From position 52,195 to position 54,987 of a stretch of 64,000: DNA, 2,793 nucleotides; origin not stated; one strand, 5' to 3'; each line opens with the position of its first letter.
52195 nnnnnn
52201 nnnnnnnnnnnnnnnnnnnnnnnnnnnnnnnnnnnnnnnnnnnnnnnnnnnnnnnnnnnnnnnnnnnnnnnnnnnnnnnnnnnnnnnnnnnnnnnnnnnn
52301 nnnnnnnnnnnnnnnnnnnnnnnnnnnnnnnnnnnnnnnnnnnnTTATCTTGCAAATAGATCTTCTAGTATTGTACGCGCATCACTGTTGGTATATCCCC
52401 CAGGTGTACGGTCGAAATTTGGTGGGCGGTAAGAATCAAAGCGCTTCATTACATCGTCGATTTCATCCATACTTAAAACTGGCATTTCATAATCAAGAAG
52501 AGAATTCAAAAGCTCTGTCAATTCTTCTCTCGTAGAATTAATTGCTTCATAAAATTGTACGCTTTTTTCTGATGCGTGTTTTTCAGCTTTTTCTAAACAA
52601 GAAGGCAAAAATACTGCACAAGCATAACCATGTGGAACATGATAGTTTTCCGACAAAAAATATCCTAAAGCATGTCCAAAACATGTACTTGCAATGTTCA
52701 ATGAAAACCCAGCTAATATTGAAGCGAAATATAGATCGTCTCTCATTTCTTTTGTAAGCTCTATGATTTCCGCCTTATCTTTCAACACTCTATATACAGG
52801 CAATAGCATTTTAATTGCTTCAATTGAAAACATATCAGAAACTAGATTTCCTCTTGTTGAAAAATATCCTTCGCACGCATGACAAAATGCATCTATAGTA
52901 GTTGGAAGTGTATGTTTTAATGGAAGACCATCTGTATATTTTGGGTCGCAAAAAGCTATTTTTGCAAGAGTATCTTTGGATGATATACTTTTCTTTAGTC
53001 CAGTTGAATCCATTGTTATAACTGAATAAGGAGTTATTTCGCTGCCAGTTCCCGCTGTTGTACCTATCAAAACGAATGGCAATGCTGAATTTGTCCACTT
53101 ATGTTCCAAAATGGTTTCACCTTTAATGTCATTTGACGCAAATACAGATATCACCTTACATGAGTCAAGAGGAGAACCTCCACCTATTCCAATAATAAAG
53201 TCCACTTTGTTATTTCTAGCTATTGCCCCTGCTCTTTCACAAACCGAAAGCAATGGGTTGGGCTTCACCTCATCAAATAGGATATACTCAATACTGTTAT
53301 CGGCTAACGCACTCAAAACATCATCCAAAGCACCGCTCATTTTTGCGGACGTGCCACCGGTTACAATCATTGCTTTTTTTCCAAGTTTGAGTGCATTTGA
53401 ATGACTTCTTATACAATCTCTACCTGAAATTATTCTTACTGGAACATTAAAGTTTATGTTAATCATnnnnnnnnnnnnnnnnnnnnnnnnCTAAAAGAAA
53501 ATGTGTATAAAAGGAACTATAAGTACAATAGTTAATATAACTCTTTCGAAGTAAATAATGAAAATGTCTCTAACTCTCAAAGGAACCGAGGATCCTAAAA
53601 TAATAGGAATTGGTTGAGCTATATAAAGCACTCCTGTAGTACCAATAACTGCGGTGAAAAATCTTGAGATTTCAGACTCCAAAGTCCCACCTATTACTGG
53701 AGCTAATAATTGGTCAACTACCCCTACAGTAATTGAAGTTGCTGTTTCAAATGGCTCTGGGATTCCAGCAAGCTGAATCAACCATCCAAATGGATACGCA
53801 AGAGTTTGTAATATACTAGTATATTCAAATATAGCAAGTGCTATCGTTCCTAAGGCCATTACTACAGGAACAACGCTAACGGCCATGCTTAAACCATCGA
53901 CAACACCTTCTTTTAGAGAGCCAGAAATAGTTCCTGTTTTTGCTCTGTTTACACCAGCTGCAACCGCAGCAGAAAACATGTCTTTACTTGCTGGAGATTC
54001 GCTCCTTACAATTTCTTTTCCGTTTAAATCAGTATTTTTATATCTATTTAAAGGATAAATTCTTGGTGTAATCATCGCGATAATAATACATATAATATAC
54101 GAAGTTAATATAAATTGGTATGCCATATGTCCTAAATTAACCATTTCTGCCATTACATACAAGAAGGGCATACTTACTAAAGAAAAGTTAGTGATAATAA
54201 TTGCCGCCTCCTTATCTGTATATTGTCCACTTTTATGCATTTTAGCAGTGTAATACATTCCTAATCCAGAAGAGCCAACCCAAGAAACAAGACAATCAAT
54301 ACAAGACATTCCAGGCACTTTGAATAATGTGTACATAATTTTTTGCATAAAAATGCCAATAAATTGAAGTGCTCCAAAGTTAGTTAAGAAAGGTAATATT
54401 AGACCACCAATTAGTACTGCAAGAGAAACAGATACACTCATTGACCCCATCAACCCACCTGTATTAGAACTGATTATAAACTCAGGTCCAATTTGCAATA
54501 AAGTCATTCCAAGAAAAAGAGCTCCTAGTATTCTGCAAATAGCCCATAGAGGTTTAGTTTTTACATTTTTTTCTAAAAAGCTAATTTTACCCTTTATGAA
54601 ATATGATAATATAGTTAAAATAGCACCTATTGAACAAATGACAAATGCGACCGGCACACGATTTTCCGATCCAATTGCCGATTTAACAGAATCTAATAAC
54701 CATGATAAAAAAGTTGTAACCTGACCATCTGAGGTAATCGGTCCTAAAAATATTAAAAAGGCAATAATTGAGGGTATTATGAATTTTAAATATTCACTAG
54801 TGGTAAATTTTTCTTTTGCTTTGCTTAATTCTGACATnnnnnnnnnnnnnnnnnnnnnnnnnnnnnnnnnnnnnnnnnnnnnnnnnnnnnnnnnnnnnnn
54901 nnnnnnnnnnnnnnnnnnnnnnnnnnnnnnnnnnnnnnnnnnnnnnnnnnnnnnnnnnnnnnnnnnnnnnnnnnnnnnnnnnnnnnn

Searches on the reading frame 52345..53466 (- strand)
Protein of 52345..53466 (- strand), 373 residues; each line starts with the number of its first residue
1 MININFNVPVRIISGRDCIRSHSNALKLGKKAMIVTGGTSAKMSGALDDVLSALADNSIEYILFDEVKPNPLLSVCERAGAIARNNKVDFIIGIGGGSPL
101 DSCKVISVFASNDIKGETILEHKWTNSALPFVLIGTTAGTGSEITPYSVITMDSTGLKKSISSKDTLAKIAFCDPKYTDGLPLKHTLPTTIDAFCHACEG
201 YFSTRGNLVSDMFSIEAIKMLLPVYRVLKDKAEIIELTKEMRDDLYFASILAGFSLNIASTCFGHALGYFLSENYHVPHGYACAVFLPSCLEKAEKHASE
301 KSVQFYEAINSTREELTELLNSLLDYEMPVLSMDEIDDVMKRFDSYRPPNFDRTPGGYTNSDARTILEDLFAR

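Call 3: search_protein_families(library=pfam, proteins=[window:52345-53466:-], max_evalue=0.01)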
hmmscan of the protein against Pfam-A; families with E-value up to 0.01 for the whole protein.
window:52345-53466:- (373 aa): 3 families
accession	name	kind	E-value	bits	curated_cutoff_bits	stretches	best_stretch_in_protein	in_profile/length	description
PF00465.25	Fe-ADH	-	9.8e-47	159.1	31.3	1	9-175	1-168/168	Iron-containing alcohol dehydrogenase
PF25137.1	ADH_Fe_C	-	1.2e-23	84.3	27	1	188-311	3-122/194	Fe-containing alcohol dehydrogenase family, C-terminal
PF13685.12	Fe-ADH_2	-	2.2e-06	28.2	28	1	29-108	19-95/149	Iron-containing alcohol dehydrogenase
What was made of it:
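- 52345..53466 (-): Iron-containing alcohol dehydrogenase, conserved with the Firmicute version of the operon. Pfam Fe-ADH 159 bits (call 3).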

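Call 4: search_protein_families(library=ncbifam, proteins=[window:52345-53466:-], max_evalue=0.01)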
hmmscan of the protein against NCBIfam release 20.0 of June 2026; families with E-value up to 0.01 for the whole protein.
window:52345-53466:- (373 aa): 16 families
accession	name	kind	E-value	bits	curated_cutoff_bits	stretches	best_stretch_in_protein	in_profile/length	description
TIGR02638.1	lactal_redase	equivalog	1.8e-48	165.3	523.15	1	29-318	29-316/379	lactaldehyde reductase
NF050025.1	SulfAcetaldRedSarD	equivalog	7.6e-46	156.7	700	1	7-303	6-300/385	sulfoacetaldehyde reductase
NF041833.1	Fe_ADH_ErcA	equivalog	3.3e-45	154.9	550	1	12-314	11-311/382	alcohol dehydrogenase-like regulatory protein ErcA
TIGR03405.1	Phn_Fe-ADH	equivalog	1.1e-44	152.7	423.7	1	7-323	2-320/355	iron-containing alcohol dehydrogenase PsrA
NF010378.0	PRK13805.1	equivalog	2.2e-44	151.5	951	1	6-303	459-765/872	bifunctional acetaldehyde-CoA/alcohol dehydrogenase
NF007911.0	PRK10624.1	equivalog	1e-43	149.7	537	1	30-316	31-313/382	lactaldehyde reductase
NF053866.1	CholDhdGbsBBac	equivalog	1.2e-39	136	550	1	5-309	11-316/392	choline dehydrogenase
NF007363.0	PRK09860.1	equivalog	2.6e-36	125.6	581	1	8-292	8-290/383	L-threonine dehydrogenase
NF058672.1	4HyButDHCUPNE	equivalog_domain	1.1e-33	116.9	500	1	30-312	30-313/378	4-hydroxybutyrate dehydrogenase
NF011717.0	PRK15138.1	equivalog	4e-31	108.4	645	1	1-312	1-314/387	alcohol dehydrogenase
NF011998.0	PRK15454.1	equivalog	5.3e-30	104.4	556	1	6-317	24-333/395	ethanolamine utilization ethanol dehydrogenase EutG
TIGR04266.1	NDMA_methanol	equivalog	7.6e-19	67.8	625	1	25-317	33-326/420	NDMA-dependent methanol dehydrogenase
NF041822.1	daptide_DH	equivalog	4.7e-12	45.5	300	1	79-241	49-217/363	daptide-type RiPP biosynthesis dehydogenase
NF006941.0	PRK09423.1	subfamily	1.5e-07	30.6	336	1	6-110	5-107/367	glycerol dehydrogenase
NF002022.0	PRK00843.1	equivalog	2.7e-07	29.9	413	1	7-108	9-108/350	NAD(P)-dependent glycerol-1-phosphate dehydrogenase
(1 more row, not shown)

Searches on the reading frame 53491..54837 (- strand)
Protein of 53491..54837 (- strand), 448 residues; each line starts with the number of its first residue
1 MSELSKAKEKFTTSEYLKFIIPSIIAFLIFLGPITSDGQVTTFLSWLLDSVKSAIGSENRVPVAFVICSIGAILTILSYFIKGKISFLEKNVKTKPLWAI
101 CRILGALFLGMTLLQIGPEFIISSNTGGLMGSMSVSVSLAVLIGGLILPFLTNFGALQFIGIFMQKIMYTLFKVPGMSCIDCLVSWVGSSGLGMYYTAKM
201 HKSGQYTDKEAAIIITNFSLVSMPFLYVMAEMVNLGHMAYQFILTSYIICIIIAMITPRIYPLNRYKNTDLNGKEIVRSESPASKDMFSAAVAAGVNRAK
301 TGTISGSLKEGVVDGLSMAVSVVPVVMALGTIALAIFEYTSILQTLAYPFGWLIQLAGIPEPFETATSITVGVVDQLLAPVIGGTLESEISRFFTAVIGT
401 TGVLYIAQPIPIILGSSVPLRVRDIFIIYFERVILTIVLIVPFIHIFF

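Call 3: search_protein_families(library=pfam, proteins=[window:53491-54837:-], max_evalue=0.01)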
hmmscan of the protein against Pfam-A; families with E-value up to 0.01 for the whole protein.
window:53491-54837:- (448 aa): 1 family
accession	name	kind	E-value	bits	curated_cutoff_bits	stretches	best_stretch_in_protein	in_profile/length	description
PF07670.19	Gate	-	1.3e-13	51.7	29.6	2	137-234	4-102/104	Nucleoside recognition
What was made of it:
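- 53491..54837 (-): Membrane transporter with Gate (nucleoside-recognition) domains, directly downstream of g4. Pfam Gate 51.7 bits (call 3).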

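Call 4: search_protein_families(library=ncbifam, proteins=[window:53491-54837:-], max_evalue=0.01)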
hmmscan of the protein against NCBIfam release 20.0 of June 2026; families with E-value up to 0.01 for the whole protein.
window:53491-54837:- (448 aa): 0 families
